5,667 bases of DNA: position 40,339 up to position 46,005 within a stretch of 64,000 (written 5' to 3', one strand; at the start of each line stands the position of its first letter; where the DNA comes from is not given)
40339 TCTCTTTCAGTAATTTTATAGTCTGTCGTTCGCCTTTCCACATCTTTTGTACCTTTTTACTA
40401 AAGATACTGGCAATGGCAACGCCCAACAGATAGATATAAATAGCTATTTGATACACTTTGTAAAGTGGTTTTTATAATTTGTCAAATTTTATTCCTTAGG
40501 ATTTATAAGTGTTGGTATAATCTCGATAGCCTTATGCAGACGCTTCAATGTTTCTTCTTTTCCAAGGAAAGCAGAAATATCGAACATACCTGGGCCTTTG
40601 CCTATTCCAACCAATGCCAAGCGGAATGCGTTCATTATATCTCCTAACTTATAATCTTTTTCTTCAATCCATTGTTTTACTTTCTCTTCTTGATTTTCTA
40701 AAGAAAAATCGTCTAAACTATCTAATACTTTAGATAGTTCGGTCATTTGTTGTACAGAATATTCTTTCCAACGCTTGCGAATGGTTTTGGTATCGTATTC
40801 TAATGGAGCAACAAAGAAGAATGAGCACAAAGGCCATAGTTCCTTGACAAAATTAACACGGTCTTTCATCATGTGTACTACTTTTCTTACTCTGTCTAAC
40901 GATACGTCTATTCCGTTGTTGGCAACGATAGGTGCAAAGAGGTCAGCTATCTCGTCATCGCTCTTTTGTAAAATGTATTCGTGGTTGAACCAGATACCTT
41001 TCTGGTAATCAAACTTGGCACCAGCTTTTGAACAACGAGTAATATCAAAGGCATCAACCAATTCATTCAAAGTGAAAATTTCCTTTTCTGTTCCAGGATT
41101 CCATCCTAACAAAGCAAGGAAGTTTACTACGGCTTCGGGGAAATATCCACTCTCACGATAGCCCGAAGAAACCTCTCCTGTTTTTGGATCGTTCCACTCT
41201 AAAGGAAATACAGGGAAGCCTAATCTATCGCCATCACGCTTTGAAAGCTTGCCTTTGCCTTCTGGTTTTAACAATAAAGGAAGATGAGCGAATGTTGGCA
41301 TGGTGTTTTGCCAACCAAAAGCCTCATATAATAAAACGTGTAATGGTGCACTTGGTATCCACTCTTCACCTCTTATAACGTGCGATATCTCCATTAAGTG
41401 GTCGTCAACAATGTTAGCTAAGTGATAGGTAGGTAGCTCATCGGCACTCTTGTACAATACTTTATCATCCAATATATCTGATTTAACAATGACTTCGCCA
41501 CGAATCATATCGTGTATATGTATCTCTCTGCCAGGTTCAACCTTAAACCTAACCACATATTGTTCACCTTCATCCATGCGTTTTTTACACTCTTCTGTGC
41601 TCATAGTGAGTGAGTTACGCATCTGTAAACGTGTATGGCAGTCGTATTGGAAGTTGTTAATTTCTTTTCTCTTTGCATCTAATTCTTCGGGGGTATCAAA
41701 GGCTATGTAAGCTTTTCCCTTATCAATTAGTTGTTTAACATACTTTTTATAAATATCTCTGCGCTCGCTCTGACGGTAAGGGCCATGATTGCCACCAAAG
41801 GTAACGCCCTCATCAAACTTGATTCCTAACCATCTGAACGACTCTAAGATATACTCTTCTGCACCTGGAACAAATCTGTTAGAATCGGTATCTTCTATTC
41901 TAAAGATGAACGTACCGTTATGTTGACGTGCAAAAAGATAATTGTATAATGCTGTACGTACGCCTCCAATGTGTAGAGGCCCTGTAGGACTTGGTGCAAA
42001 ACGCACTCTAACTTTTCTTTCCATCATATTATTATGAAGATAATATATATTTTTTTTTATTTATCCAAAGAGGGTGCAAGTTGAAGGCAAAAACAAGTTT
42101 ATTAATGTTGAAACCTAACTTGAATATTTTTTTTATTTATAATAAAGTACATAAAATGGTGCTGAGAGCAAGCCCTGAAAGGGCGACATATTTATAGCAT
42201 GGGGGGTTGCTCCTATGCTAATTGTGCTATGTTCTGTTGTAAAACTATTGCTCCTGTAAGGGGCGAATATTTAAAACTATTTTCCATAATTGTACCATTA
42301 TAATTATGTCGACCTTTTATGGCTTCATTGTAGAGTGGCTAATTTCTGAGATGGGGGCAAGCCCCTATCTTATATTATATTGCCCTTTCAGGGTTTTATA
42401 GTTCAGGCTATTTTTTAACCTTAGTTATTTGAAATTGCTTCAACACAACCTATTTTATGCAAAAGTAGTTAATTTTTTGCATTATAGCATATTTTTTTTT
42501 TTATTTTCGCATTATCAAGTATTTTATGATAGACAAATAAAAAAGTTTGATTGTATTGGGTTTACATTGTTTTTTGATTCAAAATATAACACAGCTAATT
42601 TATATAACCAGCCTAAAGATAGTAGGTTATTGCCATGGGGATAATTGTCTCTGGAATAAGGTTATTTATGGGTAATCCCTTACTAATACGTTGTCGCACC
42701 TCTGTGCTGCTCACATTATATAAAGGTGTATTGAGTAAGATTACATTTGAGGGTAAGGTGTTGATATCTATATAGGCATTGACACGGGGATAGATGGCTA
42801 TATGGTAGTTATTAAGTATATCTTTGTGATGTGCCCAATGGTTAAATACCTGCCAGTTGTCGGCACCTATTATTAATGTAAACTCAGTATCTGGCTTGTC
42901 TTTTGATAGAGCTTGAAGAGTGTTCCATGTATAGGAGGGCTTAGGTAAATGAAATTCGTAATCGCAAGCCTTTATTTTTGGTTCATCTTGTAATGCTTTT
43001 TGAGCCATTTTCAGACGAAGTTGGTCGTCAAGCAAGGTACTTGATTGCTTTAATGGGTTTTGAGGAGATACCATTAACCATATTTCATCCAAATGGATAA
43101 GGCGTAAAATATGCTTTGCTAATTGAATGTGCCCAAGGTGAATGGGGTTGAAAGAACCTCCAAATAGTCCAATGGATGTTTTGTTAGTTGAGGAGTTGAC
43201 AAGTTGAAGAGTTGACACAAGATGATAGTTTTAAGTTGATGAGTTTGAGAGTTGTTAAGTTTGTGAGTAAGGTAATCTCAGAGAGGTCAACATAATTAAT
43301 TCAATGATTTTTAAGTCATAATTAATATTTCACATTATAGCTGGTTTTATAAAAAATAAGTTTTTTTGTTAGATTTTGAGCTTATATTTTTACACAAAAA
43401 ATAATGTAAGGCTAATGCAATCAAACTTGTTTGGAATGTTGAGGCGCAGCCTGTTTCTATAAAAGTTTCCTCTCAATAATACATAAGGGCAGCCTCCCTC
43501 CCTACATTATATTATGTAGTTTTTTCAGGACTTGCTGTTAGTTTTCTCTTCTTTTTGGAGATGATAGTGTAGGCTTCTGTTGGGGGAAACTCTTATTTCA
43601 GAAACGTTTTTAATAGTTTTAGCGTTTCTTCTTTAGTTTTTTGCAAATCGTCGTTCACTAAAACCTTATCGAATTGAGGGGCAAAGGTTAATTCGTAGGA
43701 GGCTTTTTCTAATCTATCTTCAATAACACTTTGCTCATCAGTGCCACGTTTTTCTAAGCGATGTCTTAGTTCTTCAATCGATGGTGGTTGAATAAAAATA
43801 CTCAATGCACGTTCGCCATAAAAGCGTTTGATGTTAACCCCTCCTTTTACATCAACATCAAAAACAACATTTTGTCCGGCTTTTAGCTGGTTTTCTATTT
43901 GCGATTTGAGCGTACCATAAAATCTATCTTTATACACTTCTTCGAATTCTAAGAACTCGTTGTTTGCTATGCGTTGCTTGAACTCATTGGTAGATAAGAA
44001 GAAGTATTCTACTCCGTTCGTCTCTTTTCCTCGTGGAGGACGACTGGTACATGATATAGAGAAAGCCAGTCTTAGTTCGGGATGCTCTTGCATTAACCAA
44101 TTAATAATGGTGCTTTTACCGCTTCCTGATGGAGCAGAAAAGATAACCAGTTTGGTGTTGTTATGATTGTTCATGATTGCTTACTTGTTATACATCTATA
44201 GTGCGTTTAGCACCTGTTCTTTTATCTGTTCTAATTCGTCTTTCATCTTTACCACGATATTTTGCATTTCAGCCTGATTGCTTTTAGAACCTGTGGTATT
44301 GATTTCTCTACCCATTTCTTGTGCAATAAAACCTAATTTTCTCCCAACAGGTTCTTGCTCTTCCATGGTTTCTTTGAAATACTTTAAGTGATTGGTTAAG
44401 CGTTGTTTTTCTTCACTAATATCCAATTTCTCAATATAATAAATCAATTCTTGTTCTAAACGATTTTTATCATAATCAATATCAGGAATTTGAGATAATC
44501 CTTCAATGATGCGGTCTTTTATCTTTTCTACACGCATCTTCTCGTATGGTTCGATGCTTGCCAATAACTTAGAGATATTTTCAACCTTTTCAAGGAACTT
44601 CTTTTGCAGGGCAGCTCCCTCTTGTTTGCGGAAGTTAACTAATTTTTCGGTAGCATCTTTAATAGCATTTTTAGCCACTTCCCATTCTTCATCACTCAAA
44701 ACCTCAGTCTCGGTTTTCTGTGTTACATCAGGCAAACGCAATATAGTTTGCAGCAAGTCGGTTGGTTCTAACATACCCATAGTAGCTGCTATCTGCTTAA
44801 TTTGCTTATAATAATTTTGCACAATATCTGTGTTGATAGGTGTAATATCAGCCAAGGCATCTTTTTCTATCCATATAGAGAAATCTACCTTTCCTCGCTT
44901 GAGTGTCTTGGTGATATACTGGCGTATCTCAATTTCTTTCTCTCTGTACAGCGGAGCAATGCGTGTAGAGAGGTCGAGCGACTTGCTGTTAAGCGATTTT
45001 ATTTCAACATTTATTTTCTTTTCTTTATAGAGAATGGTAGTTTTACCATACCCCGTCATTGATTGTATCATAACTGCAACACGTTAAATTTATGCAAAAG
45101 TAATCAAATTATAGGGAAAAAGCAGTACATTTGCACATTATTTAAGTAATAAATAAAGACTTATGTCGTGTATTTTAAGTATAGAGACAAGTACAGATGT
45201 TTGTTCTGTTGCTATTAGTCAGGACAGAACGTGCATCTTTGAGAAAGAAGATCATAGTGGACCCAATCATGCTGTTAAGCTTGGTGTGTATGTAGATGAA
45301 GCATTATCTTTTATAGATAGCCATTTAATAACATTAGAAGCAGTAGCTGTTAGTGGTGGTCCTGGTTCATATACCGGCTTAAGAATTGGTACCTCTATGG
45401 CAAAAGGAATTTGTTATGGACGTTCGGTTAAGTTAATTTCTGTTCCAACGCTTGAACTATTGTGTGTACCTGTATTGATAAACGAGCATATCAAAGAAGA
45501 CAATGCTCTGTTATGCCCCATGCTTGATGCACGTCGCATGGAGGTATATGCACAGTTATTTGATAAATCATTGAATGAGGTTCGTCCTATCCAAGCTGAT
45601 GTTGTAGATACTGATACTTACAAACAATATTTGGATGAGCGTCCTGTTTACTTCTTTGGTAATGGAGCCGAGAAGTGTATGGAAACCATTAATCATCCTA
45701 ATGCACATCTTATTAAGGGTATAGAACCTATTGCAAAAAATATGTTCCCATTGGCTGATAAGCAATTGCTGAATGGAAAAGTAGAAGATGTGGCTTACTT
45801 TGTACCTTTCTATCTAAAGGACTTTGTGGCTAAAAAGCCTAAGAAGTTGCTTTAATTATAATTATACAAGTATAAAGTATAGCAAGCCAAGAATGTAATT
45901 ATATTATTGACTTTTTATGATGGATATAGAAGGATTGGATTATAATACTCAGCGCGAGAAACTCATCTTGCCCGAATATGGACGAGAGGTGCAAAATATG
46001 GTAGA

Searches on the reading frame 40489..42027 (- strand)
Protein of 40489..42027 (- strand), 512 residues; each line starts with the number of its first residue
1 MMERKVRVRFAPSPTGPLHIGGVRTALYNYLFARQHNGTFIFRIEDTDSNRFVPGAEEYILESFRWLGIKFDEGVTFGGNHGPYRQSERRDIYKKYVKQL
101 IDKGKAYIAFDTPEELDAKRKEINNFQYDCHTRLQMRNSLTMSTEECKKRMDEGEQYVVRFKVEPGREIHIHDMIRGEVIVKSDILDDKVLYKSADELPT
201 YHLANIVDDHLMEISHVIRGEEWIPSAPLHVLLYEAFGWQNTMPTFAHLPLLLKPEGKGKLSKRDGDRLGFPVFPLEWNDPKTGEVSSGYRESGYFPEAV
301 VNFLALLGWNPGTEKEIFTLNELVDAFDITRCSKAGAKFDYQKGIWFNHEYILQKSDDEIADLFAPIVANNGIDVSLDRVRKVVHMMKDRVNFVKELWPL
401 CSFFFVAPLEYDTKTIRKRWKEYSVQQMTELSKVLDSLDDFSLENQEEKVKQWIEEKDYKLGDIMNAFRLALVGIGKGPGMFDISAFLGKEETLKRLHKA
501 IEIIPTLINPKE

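Call 62: search_protein_families(library=pfam, proteins=[window:40489-42027:-], max_evalue=0.00001)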
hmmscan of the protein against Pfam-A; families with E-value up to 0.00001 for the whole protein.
window:40489-42027:- (512 aa): 2 families
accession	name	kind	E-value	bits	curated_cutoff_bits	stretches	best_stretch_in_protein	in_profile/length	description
PF00749.27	tRNA-synt_1c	-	3e-94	315.9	23.4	1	5-343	1-311/314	tRNA synthetases class I (E and Q), catalytic domain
PF19269.4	Anticodon_2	-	5.4e-33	114.8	23.6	1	375-501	11-141/141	Anticodon binding domain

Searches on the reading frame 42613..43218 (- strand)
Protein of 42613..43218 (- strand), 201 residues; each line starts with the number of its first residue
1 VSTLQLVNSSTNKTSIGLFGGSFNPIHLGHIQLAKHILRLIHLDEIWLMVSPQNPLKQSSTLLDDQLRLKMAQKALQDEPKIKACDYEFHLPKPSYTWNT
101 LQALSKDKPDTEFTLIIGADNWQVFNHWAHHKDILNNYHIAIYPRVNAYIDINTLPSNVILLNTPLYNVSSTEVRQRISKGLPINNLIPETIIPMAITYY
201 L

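Call 62: search_protein_families(library=pfam, proteins=[window:42613-43218:-], max_evalue=0.00001)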
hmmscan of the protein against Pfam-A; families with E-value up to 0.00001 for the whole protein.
window:42613-43218:- (201 aa): 1 family
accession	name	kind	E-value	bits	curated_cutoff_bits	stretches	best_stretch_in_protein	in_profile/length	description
PF01467.32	CTP_transf_like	-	4e-23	82.5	21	1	18-177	1-133/133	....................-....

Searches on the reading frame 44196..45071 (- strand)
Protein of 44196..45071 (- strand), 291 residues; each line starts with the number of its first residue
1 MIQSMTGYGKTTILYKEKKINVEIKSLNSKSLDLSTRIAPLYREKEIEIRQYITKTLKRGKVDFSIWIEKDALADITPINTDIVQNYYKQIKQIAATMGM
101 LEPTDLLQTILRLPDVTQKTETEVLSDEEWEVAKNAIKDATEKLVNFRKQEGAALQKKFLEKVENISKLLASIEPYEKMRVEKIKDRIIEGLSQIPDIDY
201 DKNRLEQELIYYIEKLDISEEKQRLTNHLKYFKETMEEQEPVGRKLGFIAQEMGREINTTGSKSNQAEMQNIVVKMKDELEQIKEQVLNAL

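Call 62: search_protein_families(library=pfam, proteins=[window:44196-45071:-], max_evalue=0.00001)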
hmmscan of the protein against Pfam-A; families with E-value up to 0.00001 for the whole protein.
window:44196-45071:- (291 aa): 2 families
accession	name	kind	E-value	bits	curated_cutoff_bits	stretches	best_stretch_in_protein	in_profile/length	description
PF03755.18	YicC-like_N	-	1.2e-41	143.1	25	1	2-156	1-155/156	Endoribonuclease YicC-like, N-terminal region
PF08340.16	YicC-like_C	-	1.3e-38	132.2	27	1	174-289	2-118/120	Endoribonuclease YicC-like, C-terminal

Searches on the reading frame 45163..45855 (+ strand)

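Call 62: search_protein_families(library=pfam, proteins=[window:45163-45855:+], max_evalue=0.00001)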
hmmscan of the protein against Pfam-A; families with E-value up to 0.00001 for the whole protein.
window:45163-45855:+ (230 aa): 1 family
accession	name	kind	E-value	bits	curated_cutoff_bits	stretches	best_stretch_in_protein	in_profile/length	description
PF00814.31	TsaD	-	5.2e-21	76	24.8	1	34-153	27-146/264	tRNA N6-adenosine threonylcarbamoyltransferase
